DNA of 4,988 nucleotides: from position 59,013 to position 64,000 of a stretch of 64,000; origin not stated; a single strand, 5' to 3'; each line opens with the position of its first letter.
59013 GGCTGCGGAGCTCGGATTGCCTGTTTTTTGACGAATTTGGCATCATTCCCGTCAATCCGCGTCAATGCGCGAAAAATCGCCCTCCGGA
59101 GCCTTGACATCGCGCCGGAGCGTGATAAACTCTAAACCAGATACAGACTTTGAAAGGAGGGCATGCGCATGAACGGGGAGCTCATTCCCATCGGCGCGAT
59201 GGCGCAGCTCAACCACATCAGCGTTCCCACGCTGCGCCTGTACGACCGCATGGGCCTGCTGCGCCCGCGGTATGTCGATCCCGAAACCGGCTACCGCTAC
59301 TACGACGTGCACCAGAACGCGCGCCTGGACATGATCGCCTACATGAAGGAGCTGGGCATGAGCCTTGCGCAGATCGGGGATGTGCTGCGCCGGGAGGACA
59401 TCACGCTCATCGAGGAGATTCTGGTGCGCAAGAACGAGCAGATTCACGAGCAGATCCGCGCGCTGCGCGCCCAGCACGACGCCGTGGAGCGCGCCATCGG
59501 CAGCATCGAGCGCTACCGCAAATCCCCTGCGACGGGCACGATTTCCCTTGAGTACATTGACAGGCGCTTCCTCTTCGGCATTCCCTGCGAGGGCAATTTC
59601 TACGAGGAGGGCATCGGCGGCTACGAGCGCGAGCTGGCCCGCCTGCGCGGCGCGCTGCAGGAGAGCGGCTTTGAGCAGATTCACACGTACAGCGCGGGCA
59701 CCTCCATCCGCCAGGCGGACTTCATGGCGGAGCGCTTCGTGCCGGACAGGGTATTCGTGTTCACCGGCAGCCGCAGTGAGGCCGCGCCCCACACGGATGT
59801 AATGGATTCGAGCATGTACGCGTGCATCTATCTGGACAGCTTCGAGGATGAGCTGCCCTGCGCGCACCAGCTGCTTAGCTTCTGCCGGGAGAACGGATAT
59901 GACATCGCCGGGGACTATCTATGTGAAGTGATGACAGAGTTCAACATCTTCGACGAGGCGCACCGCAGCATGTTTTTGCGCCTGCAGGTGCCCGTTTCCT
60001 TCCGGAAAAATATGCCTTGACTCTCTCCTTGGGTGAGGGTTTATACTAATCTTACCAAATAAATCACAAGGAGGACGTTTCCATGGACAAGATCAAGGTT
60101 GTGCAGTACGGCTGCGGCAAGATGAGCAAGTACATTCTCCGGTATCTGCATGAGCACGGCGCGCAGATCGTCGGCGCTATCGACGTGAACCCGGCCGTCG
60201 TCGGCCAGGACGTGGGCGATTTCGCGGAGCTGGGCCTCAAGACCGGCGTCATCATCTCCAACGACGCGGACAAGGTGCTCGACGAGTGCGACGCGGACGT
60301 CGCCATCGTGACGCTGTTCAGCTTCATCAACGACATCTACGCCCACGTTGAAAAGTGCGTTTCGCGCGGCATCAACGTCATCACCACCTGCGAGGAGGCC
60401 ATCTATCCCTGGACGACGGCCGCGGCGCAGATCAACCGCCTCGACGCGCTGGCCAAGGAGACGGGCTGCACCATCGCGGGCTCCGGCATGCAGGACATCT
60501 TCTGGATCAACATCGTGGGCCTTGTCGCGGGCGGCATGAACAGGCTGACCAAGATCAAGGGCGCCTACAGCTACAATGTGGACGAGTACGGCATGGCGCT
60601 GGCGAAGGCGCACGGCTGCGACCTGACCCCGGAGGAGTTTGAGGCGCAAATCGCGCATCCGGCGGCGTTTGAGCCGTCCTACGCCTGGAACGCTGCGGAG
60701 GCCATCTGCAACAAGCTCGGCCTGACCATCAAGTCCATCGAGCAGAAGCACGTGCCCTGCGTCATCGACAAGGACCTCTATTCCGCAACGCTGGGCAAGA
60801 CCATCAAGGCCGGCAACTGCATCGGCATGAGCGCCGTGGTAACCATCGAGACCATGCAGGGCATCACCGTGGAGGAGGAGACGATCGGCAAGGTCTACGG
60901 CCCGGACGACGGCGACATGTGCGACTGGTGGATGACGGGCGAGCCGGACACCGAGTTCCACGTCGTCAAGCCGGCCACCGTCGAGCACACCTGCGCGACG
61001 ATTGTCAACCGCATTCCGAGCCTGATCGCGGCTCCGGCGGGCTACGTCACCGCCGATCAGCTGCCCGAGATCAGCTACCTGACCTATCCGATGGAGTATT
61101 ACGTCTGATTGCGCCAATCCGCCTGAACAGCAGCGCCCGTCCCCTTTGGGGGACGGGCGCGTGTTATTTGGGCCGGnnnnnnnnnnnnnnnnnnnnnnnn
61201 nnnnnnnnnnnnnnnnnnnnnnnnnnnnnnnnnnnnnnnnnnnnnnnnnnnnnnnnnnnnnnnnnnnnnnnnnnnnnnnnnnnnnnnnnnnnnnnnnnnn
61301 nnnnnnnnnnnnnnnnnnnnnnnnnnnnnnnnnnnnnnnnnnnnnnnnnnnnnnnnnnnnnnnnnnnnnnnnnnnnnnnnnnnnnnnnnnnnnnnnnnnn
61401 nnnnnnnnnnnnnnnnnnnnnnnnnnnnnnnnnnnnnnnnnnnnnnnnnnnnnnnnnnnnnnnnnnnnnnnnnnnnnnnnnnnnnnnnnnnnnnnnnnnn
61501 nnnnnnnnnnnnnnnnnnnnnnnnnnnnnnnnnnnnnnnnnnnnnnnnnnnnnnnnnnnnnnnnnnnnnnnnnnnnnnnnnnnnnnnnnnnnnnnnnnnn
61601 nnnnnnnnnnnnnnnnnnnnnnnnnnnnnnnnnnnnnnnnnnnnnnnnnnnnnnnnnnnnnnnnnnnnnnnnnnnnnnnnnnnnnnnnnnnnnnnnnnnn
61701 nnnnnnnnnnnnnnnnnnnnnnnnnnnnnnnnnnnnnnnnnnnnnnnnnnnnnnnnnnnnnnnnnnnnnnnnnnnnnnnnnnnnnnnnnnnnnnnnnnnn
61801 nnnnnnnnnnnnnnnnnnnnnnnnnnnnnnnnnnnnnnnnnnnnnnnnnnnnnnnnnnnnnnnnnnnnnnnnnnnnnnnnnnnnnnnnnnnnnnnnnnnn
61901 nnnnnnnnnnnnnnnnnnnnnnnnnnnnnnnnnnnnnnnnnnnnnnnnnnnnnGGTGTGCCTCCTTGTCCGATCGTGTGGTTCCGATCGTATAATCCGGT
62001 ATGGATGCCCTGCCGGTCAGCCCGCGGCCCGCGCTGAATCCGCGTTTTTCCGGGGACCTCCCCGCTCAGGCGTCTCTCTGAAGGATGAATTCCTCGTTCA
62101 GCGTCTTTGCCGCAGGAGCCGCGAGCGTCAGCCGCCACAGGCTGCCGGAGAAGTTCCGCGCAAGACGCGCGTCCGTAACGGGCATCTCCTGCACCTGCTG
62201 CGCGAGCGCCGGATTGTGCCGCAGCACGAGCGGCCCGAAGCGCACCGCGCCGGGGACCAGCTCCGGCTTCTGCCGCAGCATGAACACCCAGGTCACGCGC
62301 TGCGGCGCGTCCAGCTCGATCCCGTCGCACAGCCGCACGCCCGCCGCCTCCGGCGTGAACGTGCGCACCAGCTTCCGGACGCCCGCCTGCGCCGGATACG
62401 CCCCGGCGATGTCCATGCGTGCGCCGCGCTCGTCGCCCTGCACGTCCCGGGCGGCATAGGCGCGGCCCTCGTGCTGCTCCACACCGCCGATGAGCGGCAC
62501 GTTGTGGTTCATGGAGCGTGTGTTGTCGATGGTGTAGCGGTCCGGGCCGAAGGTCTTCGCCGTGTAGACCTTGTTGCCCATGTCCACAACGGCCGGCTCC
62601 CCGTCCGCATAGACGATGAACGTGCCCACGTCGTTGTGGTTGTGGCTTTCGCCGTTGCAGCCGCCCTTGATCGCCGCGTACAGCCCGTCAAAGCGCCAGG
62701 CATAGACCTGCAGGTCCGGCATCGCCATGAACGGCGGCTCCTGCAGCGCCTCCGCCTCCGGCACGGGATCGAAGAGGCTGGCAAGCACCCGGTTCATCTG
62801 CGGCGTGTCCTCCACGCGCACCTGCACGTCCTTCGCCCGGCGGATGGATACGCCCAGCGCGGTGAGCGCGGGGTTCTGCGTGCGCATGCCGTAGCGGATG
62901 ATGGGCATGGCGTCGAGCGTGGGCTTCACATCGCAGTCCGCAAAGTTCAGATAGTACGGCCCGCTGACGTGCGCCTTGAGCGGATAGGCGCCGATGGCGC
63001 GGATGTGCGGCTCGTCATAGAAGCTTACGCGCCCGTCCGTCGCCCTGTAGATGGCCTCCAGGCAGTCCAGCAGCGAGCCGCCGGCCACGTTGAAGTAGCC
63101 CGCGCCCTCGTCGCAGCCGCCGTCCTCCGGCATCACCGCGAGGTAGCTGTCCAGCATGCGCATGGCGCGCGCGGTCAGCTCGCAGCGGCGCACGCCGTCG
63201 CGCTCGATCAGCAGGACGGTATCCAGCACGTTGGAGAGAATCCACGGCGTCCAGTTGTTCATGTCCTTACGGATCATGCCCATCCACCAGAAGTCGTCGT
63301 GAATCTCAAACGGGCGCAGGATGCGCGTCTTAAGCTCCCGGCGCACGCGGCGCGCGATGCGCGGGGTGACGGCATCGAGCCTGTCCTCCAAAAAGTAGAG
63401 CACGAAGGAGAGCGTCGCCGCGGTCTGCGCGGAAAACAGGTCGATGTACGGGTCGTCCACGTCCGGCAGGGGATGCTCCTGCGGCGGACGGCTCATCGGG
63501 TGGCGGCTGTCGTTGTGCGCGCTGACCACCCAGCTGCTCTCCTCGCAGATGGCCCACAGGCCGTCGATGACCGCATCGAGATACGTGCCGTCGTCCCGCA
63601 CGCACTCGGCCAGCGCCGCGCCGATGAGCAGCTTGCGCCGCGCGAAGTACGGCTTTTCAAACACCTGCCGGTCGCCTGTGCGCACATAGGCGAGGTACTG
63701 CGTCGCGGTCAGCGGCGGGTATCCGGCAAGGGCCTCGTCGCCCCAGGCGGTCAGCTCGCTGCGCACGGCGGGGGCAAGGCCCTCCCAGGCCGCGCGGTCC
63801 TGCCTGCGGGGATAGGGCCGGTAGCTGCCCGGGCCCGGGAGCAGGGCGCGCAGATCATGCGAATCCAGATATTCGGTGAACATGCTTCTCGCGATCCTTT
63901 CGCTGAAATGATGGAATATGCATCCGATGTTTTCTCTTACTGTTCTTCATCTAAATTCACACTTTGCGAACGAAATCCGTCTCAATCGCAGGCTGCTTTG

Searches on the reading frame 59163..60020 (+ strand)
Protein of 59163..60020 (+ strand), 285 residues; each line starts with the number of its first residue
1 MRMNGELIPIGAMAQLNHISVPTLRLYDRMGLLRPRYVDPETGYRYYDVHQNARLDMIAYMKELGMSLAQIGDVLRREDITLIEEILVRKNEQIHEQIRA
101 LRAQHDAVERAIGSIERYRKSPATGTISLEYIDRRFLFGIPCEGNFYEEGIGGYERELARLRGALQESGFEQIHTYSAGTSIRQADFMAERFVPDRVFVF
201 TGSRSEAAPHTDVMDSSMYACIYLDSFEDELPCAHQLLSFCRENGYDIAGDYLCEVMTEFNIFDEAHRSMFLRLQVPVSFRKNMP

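Call 66: search_protein_families(library=pfam, proteins=[window:59163-60020:+], max_evalue=0.001)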
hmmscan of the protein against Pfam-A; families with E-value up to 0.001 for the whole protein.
window:59163-60020:+ (285 aa): 3 families
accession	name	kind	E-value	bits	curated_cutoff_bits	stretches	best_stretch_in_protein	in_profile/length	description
PF13411.12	MerR_1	-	2.2e-14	53.7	21.6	1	10-77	3-68/69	MerR HTH family regulatory protein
PF00376.29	MerR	-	1.7e-09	37.7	28.2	1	10-47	2-38/38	MerR family regulatory protein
PF09278.17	MerR-DNA-bind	-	1.3e-06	29.3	25.4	1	53-107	2-61/65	MerR, DNA binding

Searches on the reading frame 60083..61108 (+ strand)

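Call 72: search_protein_families(library=pfam, proteins=[window:60083-61108:+], max_evalue=0.01)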
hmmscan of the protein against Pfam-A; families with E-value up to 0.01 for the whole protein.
window:60083-61108:+ (341 aa): 5 families
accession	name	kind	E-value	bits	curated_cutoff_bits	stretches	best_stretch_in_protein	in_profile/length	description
PF01113.26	DapB_N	-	2.4e-11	44.3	25.6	1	4-131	1-120/124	Dihydrodipicolinate reductase, N-terminus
PF19328.4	DAP_DH_C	-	7.6e-10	39.2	23.3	1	147-330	9-193/206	2,4-diaminopentanoate dehydrogenase C-terminal domain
PF01408.29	GFO_IDH_MocA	-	5.6e-06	27.5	24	1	5-131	2-116/120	Oxidoreductase family, NAD-binding Rossmann fold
PF02629.25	CoA_binding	-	0.00018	22.6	22.3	1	3-100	3-91/97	CoA binding domain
PF03435.24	Sacchrp_dh_NADP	-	0.0042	17.8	25.1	0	6-109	1-112/129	Saccharopine dehydrogenase NADP binding domain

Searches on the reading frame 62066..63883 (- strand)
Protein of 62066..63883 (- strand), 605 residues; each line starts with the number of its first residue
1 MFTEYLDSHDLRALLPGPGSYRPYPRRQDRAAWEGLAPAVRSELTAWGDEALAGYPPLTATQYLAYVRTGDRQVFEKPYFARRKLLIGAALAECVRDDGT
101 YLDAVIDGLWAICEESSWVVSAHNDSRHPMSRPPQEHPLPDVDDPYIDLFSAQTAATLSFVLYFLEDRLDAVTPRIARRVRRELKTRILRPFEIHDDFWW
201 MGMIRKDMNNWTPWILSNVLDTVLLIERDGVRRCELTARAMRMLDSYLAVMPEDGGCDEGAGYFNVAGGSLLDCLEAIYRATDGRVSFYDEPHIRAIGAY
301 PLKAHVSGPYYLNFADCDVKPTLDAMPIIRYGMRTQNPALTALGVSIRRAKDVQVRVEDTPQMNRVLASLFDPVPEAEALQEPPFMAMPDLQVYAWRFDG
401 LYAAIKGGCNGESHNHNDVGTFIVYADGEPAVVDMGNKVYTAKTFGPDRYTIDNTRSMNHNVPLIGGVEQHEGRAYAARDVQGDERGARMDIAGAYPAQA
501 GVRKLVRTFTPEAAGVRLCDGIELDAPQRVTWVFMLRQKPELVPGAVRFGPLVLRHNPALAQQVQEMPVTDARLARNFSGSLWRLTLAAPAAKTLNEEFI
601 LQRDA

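Call 72: search_protein_families(library=pfam, proteins=[window:62066-63883:-], max_evalue=0.01)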
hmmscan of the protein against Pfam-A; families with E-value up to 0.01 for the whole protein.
window:62066-63883:- (605 aa): 1 family
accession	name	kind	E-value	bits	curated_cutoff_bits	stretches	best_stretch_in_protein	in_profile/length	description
PF07940.18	Hepar_II_III_C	-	1.3e-06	28.6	24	1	383-539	4-168/237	Heparinase II/III-like, C-terminal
